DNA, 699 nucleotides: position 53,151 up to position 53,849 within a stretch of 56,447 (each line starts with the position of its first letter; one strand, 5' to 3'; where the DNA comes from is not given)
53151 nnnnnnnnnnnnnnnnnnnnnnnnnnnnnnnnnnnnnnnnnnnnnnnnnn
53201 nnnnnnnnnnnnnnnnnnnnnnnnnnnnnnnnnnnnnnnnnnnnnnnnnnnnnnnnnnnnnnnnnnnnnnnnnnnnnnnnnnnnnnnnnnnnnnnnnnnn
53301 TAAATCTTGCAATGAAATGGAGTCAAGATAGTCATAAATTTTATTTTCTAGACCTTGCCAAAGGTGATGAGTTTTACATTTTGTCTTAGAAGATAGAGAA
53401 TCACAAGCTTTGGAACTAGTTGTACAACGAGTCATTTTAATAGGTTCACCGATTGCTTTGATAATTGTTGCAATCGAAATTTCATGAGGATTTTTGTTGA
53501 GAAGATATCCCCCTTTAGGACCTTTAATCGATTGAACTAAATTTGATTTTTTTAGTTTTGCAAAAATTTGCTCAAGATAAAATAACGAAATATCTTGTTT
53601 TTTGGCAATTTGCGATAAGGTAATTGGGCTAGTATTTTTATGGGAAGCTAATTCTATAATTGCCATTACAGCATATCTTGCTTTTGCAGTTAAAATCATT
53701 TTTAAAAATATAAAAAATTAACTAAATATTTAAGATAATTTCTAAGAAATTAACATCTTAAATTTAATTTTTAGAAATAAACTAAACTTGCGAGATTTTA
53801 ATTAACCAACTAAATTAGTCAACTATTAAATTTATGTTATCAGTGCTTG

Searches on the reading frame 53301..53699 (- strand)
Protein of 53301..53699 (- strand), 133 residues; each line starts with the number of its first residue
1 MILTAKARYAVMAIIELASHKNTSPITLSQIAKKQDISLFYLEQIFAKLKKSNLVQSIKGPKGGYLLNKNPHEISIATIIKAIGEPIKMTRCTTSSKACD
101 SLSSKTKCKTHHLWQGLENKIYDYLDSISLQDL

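Call 65: search_protein_families(library=pfam, proteins=[window:53301-53699:-], max_evalue=0.001)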
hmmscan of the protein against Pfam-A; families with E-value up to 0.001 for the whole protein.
window:53301-53699:- (133 aa): 2 families
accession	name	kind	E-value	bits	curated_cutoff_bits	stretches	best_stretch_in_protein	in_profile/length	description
PF02082.26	Rrf2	-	1.7e-39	135.4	30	1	3-133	1-129/132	Iron-dependent Transcriptional regulator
PF03444.21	HrcA_DNA-bdg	-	1.7e-05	24.8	21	1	3-66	2-64/79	Winged helix-turn-helix transcription repressor, HrcA DNA-binding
